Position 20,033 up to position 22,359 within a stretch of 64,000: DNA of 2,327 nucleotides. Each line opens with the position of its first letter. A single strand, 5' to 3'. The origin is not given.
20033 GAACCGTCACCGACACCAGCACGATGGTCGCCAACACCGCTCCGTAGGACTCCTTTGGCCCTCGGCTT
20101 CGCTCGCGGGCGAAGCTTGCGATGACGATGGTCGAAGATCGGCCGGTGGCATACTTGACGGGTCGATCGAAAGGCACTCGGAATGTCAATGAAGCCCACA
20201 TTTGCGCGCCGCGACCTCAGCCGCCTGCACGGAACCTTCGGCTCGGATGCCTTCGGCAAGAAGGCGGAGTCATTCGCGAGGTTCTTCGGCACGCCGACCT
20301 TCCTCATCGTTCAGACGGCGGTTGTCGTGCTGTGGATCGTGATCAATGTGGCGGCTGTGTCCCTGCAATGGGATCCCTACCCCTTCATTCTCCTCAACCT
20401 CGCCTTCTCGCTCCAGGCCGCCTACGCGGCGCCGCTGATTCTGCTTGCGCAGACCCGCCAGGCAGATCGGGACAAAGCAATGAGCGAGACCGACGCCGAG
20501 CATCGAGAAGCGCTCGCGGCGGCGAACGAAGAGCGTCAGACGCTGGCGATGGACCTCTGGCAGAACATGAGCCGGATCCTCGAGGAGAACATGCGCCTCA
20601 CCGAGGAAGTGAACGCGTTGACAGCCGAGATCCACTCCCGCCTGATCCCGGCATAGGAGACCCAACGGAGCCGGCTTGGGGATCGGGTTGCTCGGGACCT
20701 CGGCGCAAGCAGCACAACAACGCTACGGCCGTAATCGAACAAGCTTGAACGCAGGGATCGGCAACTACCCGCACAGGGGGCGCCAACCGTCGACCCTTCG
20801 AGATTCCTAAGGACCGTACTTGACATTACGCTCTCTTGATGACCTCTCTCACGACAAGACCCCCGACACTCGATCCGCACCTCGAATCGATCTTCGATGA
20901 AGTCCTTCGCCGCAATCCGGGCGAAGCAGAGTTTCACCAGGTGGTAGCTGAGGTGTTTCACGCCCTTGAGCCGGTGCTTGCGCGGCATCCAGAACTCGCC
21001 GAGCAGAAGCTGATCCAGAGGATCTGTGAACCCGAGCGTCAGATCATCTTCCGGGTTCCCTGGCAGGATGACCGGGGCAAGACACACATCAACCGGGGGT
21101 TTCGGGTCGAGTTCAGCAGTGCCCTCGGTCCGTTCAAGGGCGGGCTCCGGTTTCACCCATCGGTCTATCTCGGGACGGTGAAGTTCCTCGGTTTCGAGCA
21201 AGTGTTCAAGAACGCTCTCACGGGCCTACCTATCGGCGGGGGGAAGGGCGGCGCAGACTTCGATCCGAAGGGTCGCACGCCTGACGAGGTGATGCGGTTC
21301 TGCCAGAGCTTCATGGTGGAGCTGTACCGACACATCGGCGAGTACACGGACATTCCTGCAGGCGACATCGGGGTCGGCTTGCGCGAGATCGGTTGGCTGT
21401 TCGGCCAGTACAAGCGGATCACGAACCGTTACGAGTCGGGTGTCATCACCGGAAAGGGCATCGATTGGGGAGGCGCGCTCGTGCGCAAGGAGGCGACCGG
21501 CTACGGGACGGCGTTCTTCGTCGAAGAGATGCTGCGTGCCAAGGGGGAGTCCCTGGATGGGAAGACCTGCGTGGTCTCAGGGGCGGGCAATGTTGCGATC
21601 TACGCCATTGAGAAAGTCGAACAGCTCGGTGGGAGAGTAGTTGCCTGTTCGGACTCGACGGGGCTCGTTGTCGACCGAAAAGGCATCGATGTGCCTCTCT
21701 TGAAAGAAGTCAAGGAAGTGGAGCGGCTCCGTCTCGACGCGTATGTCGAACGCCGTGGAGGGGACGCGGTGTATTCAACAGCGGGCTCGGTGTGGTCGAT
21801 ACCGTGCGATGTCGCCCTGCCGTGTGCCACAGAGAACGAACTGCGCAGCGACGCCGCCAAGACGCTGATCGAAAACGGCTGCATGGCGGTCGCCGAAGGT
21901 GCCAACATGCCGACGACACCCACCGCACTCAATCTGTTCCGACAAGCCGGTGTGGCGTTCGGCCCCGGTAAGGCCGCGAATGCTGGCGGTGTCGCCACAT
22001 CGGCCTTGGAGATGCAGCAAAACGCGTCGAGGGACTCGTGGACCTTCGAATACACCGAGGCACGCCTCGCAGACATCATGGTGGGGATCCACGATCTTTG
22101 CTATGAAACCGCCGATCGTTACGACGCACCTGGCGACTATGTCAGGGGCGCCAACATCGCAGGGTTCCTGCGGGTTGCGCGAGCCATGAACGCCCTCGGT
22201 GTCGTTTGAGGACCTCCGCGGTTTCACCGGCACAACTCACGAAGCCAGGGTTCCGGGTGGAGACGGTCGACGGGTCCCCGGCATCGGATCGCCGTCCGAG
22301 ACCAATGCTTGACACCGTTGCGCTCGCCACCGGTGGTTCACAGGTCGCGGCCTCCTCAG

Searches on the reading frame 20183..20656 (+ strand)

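Call 26: search_protein_families(library=pfam, max_evalue=0.00001, proteins=[window:20183-20656:+])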
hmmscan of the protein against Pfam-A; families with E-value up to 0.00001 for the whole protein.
window:20183-20656:+ (157 aa): 1 family
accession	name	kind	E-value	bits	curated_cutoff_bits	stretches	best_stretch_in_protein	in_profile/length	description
PF06210.16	DUF1003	-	3.8e-28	98.1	27.4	1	35-132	1-96/103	Protein of unknown function (DUF1003)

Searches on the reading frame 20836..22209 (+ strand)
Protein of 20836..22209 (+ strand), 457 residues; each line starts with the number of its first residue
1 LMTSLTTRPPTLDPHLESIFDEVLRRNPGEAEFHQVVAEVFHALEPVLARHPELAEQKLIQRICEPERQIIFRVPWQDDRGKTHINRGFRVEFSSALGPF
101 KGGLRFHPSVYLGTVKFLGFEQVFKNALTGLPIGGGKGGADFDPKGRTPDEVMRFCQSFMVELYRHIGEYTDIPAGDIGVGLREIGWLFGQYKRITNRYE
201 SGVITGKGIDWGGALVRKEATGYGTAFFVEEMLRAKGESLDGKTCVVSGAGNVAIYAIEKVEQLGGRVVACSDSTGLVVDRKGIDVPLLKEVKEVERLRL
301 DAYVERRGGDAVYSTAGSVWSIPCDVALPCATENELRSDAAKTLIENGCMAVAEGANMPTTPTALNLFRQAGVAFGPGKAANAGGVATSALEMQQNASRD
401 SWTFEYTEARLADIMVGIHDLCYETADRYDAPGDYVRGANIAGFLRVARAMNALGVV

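Call 26: search_protein_families(library=pfam, max_evalue=0.00001, proteins=[window:20836-22209:+])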
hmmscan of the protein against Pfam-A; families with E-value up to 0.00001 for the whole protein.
window:20836-22209:+ (457 aa): 2 families
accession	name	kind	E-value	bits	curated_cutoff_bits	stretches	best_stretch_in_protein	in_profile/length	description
PF00208.27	ELFV_dehydrog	-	2.3e-85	286.6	23.4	1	212-455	1-241/241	Glutamate/Leucine/Phenylalanine/Valine dehydrogenase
PF02812.23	ELFV_dehydrog_N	-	2.3e-49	166.8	25.3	1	66-193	1-128/129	Glu/Leu/Phe/Val dehydrogenase, dimerisation domain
